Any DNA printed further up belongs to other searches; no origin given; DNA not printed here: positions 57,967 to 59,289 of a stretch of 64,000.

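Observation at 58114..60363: Ser/Thr kinase whose extracellular sensor is a beta-helix + dockerin cassette shared with the neighbouring protease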

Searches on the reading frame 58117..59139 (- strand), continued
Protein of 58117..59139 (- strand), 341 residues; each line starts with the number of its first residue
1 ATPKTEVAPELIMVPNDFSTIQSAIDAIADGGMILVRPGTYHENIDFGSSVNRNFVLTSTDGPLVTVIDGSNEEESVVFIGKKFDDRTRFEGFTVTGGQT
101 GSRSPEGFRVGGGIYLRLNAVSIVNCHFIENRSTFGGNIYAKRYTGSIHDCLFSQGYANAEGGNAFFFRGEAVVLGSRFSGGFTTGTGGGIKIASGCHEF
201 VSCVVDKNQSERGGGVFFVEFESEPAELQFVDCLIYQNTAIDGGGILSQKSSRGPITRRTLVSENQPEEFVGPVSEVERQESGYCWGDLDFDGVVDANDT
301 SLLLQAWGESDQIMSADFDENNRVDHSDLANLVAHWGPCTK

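Call 57: find_encoding_contigs(protein=P0247, flank=10000, max_places=3)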
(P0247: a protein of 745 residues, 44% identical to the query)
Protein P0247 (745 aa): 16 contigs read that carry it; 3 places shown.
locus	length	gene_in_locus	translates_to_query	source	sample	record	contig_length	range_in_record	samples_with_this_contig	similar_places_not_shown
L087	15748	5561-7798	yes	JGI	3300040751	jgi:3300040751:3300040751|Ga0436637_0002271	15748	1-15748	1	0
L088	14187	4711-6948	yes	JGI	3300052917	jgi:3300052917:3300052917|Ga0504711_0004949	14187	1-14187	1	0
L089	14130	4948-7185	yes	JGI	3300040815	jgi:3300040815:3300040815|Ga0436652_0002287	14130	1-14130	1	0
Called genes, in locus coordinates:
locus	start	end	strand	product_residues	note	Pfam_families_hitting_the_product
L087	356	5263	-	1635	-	PF00082:Peptidase_S8, PF06119:NIDO (faint)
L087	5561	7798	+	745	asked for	PF00069:Pkinase, PF07714:PK_Tyr_Ser-Thr, PF01636:APH (weak), PF00404:Dockerin_1 (weak)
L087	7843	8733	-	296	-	PF00487:FA_desaturase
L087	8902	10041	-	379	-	PF16881:LIAS_N, PF04055:Radical_SAM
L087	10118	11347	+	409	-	PF00675:Peptidase_M16, PF05193:Peptidase_M16_C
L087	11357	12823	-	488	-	PF08668:HDOD, PF00990:GGDEF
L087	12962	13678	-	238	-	PF11967:RecO_N, PF02565:RecO_C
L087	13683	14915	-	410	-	-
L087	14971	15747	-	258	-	?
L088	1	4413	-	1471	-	?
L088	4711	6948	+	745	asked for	PF00069:Pkinase, PF07714:PK_Tyr_Ser-Thr, PF01636:APH (weak), PF00404:Dockerin_1 (weak)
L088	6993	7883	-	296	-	PF00487:FA_desaturase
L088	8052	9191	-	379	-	PF16881:LIAS_N, PF04055:Radical_SAM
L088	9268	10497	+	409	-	PF00675:Peptidase_M16, PF05193:Peptidase_M16_C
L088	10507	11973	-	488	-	PF08668:HDOD, PF00990:GGDEF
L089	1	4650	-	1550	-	?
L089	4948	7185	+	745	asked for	PF00069:Pkinase, PF07714:PK_Tyr_Ser-Thr, PF01636:APH (weak), PF00404:Dockerin_1 (weak)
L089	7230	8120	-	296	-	PF00487:FA_desaturase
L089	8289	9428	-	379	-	PF16881:LIAS_N, PF04055:Radical_SAM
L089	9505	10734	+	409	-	PF00675:Peptidase_M16, PF05193:Peptidase_M16_C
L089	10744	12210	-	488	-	PF08668:HDOD, PF00990:GGDEF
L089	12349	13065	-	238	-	PF11967:RecO_N, PF02565:RecO_C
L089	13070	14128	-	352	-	?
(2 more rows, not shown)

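Call 80: search_protein_families(library=pfam, proteins=[P0318, P0284, P0288, P0290, P0301, P0307, P0312, P0356, P0268, P0257], max_evalue=0.01)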
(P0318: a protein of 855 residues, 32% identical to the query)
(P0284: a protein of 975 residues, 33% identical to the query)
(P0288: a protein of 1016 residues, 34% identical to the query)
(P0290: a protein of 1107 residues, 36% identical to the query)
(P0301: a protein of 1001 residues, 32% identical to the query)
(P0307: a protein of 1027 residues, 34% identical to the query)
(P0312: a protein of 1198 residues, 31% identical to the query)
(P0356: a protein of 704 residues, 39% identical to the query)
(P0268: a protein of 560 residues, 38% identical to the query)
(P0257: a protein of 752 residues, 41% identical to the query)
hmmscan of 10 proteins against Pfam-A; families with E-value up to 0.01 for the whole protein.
P0318 (855 aa): 2 families
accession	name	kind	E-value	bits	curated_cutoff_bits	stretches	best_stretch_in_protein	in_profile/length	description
PF13229.12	Beta_helix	-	6.2e-32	110.9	25.9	3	82-251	3-158/158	Right handed beta helix region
PF02415.23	Chlam_PMP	-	3e-12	45.9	20.6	0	223-239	1-18/19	Chlamydia polymorphic membrane protein (Chlamydia_PMP) repeat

P0284 (975 aa): 4 families
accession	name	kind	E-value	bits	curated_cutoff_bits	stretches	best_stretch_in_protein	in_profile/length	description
PF13229.12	Beta_helix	-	4.2e-38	130.9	25.9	4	730-881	6-148/158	Right handed beta helix region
PF02415.23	Chlam_PMP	-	1.1e-19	68.8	20.6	0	442-458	1-17/19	Chlamydia polymorphic membrane protein (Chlamydia_PMP) repeat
PF05048.19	NosD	-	7.3e-09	35.8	23.6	1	169-334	37-173/212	Periplasmic copper-binding protein (NosD)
PF00404.24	Dockerin_1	-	0.0028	18.3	22.9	0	925-970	3-52/57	Dockerin type I domain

P0288 (1016 aa): 3 families
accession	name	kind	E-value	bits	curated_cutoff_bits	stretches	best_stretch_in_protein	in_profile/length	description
PF13229.12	Beta_helix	-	6.5e-36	123.8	25.9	5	803-922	2-102/158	Right handed beta helix region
PF02415.23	Chlam_PMP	-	7.5e-24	81.6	20.6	1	761-778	1-18/19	Chlamydia polymorphic membrane protein (Chlamydia_PMP) repeat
PF00404.24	Dockerin_1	-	4.2e-07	30.5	22.9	1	962-1009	3-53/57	Dockerin type I domain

P0290 (1107 aa): 4 families
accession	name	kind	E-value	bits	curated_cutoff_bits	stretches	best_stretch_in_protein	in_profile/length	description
PF13229.12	Beta_helix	-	5.2e-38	130.6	25.9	5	99-279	11-155/158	Right handed beta helix region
PF02415.23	Chlam_PMP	-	3.3e-23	79.6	20.6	0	719-734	3-18/19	Chlamydia polymorphic membrane protein (Chlamydia_PMP) repeat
PF00404.24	Dockerin_1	-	1.8e-09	38.1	22.9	1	1054-1102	1-52/57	Dockerin type I domain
PF07602.17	DUF1565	-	4.5e-07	29.9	20.3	0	32-174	15-181/257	Protein of unknown function (DUF1565)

P0301 (1001 aa): 1 family
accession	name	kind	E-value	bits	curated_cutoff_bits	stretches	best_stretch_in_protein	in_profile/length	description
PF02415.23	Chlam_PMP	-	2.8e-07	30.5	20.6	0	808-824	1-17/19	Chlamydia polymorphic membrane protein (Chlamydia_PMP) repeat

P0307 (1027 aa): 6 families
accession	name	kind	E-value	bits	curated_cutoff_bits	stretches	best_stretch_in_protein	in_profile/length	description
PF13583.11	Reprolysin_4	-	2.5e-11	44.1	22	1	208-402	7-190/203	Metallo-peptidase family M12B Reprolysin-like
PF02415.23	Chlam_PMP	-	6.5e-11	41.7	20.6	0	621-636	2-18/19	Chlamydia polymorphic membrane protein (Chlamydia_PMP) repeat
PF13582.12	Reprolysin_3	-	7e-10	39.9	22.4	1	228-351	2-122/123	Metallo-peptidase family M12B Reprolysin-like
PF13688.12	Reprolysin_5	-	1.9e-09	38.5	27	1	202-397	2-196/196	Metallo-peptidase family M12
PF00404.24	Dockerin_1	-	0.0011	19.6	22.9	1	968-1022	3-52/57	Dockerin type I domain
PF01095.25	Pectinesterase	-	0.0055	15.9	27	0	448-500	11-68/298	Pectinesterase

P0312 (1198 aa): 1 family
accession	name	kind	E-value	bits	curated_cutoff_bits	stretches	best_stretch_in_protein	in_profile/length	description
PF13860.13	FlgD_ig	-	2.5e-06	27.8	27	1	1130-1180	25-75/79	FlgD Ig-like domain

P0356 (704 aa): 3 families
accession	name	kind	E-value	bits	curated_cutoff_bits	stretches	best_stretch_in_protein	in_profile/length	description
PF13229.12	Beta_helix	-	4e-23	82.2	25.9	2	198-344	34-158/158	Right handed beta helix region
PF02415.23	Chlam_PMP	-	7.9e-11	41.5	20.6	0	342-360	2-19/19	Chlamydia polymorphic membrane protein (Chlamydia_PMP) repeat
PF07602.17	DUF1565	-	7.4e-05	22.6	20.3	0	508-643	81-213/257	Protein of unknown function (DUF1565)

P0268 (560 aa): 2 families
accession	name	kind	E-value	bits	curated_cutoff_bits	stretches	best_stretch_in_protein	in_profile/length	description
PF01095.25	Pectinesterase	-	0.0044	16.2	27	1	232-286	10-67/298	Pectinesterase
PF00404.24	Dockerin_1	-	0.0092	16.6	22.9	0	503-552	1-52/57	Dockerin type I domain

P0257 (752 aa): 1 family
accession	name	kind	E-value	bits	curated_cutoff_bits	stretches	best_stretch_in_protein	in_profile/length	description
PF00404.24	Dockerin_1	-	0.0028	18.2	22.9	1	696-743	2-51/57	Dockerin type I domain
